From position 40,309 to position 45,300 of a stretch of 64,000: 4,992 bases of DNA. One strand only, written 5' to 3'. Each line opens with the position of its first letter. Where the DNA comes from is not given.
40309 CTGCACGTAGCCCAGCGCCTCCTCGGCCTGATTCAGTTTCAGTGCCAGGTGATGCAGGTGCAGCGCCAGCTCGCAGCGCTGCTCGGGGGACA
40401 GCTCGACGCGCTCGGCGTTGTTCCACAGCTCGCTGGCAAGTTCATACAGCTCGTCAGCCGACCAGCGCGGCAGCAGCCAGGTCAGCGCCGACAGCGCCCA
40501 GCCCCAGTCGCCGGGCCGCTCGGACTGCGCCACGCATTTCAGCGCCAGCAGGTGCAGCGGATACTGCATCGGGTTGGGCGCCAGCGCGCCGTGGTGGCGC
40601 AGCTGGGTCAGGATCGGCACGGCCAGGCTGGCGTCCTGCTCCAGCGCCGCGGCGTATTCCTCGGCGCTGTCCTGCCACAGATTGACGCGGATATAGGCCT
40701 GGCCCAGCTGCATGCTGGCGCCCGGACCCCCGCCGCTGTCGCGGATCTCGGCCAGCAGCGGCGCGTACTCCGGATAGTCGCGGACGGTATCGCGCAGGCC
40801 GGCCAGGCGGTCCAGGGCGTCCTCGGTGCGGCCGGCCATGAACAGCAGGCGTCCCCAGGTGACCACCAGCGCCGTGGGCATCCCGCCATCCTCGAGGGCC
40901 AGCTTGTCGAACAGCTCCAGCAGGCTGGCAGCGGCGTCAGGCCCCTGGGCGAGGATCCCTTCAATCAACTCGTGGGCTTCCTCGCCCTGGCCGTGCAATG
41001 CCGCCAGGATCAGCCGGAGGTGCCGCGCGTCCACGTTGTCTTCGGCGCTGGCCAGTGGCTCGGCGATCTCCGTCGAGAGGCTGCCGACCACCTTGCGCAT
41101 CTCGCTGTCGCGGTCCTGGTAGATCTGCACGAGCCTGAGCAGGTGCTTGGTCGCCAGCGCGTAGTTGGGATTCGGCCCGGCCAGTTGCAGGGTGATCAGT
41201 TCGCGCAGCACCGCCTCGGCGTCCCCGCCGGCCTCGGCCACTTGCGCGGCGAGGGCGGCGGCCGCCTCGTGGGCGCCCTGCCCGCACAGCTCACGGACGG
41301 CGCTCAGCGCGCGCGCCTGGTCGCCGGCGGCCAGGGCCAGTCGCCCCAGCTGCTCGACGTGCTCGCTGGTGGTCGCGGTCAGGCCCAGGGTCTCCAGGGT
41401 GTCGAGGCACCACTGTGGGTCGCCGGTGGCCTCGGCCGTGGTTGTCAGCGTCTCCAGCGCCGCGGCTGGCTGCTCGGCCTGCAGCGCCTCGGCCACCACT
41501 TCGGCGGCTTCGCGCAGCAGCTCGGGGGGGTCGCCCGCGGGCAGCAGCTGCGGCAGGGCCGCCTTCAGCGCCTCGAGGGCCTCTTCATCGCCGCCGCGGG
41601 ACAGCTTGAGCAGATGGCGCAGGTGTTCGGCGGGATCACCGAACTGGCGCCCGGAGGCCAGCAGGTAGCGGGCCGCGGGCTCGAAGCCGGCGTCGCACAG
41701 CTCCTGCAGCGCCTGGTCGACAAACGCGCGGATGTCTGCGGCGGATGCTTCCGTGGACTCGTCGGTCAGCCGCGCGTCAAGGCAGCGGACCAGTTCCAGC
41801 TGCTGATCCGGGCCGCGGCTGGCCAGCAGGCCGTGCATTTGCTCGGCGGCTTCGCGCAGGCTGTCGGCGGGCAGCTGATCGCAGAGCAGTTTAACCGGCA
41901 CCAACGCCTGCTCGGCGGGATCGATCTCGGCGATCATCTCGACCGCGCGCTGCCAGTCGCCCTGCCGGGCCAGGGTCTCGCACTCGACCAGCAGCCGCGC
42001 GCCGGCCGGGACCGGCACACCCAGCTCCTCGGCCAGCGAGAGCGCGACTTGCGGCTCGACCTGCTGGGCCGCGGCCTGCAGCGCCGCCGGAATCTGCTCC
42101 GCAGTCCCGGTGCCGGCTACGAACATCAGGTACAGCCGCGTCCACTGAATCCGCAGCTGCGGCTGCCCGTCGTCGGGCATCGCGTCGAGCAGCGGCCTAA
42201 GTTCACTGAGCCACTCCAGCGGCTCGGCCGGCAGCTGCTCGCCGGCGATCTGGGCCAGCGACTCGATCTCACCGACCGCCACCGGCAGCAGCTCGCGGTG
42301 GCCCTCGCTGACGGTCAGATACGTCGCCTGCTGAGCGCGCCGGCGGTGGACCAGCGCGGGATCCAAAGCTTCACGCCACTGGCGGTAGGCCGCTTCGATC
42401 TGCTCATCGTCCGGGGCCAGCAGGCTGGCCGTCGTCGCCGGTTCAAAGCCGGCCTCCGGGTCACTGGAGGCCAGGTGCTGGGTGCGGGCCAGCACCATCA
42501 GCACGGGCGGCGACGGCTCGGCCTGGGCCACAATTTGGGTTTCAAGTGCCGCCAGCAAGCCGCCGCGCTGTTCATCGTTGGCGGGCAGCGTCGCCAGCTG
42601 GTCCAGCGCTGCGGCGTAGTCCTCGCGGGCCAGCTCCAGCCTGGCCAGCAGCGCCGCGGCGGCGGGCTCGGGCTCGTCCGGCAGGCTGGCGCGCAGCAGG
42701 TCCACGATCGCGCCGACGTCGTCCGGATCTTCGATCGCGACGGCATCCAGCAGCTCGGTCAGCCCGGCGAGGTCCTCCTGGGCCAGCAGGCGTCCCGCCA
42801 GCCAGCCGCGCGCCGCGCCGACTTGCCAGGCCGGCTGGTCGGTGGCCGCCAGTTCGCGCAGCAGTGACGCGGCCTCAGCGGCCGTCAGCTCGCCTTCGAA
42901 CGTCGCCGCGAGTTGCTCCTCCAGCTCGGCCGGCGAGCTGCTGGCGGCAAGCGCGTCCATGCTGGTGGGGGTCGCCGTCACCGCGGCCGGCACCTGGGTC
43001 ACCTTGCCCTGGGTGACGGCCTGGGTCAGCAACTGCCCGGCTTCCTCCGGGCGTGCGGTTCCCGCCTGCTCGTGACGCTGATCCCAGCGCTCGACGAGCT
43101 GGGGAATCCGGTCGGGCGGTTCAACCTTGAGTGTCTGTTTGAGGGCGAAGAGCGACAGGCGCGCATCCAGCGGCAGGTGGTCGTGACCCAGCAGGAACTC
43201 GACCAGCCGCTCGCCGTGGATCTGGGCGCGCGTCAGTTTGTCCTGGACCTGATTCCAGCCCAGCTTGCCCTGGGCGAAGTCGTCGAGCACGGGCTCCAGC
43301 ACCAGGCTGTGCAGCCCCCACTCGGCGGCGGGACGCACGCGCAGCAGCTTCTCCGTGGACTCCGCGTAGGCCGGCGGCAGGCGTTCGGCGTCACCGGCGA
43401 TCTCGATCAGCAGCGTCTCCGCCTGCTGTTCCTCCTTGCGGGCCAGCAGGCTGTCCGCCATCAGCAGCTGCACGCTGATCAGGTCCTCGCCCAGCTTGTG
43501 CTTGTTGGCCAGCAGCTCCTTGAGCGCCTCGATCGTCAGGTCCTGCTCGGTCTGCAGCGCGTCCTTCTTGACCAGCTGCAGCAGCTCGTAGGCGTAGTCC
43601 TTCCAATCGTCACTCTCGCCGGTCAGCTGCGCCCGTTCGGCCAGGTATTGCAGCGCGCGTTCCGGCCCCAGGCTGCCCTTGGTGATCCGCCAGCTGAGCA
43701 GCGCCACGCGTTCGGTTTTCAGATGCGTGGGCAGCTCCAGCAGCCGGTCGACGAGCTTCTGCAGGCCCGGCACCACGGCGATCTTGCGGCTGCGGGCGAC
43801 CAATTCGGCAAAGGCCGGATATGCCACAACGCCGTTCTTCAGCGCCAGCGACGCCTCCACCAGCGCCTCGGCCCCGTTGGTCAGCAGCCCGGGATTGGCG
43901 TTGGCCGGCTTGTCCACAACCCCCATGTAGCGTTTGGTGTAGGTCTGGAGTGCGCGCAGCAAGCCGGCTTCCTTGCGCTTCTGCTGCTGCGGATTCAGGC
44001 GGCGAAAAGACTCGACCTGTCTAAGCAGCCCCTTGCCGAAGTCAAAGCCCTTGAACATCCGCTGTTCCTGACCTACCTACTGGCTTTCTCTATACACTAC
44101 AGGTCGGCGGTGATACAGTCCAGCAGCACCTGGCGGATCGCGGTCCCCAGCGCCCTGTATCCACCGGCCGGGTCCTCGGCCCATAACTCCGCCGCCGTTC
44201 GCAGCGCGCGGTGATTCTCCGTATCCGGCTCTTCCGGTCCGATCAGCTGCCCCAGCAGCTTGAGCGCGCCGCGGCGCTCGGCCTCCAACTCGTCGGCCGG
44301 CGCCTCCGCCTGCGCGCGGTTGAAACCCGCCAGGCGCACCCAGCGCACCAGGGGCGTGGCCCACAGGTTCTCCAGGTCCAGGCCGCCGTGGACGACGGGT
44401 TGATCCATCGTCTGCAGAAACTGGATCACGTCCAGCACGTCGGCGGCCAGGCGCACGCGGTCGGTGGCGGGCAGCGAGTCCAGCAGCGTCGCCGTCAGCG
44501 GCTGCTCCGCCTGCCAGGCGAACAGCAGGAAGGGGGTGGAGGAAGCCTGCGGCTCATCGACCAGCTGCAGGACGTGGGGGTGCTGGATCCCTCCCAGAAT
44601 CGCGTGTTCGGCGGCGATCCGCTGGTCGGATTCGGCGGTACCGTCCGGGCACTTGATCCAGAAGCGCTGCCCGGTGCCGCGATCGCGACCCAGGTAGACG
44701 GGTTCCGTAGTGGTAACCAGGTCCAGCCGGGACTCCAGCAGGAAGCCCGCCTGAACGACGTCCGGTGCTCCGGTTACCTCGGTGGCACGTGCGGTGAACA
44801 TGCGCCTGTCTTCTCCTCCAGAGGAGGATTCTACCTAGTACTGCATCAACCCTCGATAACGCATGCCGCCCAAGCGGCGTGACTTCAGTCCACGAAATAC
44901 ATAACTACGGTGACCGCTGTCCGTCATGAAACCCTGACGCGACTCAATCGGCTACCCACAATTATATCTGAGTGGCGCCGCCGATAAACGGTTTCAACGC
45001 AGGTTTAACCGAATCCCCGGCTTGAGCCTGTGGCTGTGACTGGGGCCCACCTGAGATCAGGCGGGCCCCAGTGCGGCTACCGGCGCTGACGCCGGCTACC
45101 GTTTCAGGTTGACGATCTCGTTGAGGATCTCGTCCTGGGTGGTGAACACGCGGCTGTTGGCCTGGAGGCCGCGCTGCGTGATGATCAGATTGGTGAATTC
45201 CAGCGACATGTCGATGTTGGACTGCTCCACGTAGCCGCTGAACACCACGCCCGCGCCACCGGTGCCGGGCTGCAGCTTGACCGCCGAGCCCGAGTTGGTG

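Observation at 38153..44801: Pseudokinase, 1800-aa helical-repeat giant and coiled-coil protein form an operon next to the flagellar hook genes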

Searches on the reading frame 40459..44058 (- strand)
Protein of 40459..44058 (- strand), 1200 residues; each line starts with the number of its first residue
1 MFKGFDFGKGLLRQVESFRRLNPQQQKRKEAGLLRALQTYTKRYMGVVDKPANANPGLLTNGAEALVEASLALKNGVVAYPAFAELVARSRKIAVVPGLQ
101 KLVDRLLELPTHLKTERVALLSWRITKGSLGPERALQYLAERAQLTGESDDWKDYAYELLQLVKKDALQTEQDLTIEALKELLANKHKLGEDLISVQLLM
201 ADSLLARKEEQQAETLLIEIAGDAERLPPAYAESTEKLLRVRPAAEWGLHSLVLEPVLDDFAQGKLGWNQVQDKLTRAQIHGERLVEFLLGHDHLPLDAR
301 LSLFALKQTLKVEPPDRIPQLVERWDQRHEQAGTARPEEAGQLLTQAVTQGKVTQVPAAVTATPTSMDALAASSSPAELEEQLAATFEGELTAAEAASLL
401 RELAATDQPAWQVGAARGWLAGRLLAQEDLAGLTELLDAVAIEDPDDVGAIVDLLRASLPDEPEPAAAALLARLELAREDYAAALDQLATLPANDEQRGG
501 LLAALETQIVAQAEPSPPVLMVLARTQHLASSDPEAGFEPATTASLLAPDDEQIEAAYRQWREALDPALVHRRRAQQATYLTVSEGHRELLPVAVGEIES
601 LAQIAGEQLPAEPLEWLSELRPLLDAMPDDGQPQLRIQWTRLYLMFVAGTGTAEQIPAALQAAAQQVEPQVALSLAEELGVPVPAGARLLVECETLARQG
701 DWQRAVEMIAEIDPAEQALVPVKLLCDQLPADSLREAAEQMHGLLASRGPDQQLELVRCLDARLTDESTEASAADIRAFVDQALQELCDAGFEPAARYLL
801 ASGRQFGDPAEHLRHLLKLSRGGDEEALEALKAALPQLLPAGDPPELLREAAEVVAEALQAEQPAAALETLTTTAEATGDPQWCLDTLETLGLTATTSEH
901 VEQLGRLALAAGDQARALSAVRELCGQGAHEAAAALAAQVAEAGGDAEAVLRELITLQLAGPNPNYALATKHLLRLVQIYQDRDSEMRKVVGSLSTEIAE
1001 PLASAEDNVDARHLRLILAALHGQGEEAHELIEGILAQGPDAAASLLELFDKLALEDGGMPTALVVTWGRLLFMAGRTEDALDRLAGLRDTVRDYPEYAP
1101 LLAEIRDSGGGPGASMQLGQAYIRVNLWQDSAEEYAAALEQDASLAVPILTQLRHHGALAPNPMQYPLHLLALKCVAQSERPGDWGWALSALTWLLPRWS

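Call 50: search_protein_representatives(protein=window:40459-44058:-)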
Query: 1200 residues. Proteins with E-value up to 0.001 (for the whole library): 28; up to 1e-10: 23; up to 1e-30: 18. The best 28 are listed.
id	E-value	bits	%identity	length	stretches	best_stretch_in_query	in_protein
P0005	0.0e+00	1293.5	55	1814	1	1-1200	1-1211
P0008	0.0e+00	1062.4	48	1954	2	353-1200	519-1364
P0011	1.9e-267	907.5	43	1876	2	315-1200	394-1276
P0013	1.9e-258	877.7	43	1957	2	354-1200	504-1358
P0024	7.3e-258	875.7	40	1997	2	376-1200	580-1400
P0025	6.6e-235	799.7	40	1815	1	4-1199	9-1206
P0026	8.6e-234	796.0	41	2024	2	385-1200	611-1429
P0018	6.8e-226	769.9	43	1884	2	347-1200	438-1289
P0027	4.6e-215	734.0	38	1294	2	2-1198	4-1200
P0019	4.7e-213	727.4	39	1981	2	364-1200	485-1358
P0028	5.7e-182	624.4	40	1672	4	824-1200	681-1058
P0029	1.2e-157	543.8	49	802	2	1-353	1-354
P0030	4.0e-108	379.9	35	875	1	1-802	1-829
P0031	6.0e-99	349.5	49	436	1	1-375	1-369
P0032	3.2e-90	320.6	35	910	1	1-648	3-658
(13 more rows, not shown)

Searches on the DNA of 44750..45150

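Call 70: search_rna_families(source=window, start=44750, end=45150, threshold=evalue, max_evalue=1)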
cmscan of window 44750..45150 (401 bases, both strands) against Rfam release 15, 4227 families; matches with E-value up to 1: 0.
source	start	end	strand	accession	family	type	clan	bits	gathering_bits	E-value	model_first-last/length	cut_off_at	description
